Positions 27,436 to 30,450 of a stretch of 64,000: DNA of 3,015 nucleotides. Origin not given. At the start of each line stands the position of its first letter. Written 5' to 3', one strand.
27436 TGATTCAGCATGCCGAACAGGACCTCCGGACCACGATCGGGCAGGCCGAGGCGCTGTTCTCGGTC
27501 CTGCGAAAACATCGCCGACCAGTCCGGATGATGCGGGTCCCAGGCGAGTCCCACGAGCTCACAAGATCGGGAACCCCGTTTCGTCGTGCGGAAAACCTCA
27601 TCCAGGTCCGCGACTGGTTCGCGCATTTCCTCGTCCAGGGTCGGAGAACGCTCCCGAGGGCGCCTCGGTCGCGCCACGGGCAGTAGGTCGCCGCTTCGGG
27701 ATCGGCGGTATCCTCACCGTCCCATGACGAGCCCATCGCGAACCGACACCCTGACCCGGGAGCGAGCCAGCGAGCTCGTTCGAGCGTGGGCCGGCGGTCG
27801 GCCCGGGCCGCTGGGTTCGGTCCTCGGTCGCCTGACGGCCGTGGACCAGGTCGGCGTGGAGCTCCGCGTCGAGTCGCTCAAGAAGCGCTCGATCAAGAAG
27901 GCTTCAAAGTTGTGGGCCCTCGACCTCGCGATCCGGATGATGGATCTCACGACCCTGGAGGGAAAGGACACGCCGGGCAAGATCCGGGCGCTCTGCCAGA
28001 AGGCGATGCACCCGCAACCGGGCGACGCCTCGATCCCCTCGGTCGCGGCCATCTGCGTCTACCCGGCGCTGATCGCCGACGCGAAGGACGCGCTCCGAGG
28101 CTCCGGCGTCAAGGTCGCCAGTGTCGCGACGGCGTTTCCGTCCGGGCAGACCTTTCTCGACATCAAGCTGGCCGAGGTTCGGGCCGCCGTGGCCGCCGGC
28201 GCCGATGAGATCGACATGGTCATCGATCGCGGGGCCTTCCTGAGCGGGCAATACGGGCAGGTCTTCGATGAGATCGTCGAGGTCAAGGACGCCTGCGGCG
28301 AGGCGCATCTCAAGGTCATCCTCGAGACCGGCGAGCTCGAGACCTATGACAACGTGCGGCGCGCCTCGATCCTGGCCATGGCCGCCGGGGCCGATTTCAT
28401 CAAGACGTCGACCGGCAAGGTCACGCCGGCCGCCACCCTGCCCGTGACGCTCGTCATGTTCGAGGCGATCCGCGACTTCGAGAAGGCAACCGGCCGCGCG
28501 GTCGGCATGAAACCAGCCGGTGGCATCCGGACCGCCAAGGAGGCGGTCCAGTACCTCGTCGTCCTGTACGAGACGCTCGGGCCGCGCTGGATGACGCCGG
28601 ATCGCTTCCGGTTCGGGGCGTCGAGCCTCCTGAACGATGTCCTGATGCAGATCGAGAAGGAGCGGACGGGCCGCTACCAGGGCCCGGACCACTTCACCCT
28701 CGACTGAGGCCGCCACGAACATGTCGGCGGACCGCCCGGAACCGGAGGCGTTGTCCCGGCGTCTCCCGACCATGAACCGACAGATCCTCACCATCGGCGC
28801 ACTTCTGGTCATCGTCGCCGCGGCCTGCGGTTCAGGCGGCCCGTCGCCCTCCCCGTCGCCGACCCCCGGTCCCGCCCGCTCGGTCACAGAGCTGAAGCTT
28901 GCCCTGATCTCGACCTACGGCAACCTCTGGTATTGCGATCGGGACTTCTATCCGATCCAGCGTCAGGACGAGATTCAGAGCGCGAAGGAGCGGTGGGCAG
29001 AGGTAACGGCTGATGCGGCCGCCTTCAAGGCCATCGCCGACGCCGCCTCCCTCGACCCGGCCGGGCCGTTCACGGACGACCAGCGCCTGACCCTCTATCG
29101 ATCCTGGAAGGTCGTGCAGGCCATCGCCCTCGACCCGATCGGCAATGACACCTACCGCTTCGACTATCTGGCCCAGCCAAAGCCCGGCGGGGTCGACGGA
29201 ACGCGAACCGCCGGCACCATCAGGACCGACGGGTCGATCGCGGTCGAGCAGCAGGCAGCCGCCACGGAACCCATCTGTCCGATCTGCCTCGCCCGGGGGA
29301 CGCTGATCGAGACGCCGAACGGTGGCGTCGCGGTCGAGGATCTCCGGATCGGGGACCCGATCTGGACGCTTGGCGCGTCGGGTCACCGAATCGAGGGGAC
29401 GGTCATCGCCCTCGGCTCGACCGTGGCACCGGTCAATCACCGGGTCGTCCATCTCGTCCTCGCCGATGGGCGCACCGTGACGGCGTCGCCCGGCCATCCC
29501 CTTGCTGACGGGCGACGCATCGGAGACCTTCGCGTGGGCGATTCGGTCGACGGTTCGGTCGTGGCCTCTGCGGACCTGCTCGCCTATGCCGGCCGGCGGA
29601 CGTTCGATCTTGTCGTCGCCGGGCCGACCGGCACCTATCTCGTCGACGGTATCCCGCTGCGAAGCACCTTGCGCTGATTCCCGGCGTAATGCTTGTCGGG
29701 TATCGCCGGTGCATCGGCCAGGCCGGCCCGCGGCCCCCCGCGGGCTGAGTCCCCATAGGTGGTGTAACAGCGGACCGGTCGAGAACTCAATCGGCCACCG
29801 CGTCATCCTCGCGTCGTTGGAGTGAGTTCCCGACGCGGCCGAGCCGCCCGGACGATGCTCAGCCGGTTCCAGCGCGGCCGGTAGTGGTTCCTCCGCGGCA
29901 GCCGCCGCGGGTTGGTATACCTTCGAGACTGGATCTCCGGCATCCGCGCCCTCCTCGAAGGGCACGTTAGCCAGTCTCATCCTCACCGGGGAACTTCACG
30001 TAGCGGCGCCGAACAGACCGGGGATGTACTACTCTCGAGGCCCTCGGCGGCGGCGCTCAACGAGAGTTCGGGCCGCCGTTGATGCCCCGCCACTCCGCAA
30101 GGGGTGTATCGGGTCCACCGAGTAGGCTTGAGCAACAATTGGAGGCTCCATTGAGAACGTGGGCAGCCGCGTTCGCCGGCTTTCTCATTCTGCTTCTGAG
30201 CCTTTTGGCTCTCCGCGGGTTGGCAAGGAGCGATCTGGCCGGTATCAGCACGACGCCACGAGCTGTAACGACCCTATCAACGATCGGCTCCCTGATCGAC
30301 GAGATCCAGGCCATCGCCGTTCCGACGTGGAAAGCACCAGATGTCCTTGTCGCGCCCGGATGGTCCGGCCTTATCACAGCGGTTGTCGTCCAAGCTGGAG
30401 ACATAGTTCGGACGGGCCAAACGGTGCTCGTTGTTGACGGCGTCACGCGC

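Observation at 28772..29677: Membrane-anchored lipoprotein with a terminal Hedgehog-like Hint domain: candidate bacterial autoprocessing or protein-ligation system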

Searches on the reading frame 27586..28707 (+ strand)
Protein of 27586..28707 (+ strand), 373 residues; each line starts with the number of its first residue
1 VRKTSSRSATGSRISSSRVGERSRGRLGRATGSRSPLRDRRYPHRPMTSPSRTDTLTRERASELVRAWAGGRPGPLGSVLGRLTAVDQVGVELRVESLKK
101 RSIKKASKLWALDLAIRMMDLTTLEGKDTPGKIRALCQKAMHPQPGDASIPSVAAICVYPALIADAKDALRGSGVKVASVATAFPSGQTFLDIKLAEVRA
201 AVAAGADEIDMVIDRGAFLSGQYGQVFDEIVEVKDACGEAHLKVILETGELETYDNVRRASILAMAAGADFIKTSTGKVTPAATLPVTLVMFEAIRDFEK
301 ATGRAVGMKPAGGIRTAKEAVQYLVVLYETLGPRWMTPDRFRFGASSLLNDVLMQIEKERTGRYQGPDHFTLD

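Call 17: search_protein_families(library=pfam, proteins=[window:27586-28707:+], max_evalue=0.001)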
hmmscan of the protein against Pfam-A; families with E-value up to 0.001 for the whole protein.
window:27586-28707:+ (373 aa): 1 family
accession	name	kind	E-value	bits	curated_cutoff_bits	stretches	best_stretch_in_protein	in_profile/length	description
PF01791.15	DeoC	-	2.3e-24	86.7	23.8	1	115-321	2-212/229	DeoC/LacD family aldolase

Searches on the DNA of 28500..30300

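Call 67: search_rna_families(source=window, start=28500, end=30300, threshold=evalue, max_evalue=1)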
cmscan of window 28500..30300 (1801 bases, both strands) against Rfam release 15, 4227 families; matches with E-value up to 1: 0.
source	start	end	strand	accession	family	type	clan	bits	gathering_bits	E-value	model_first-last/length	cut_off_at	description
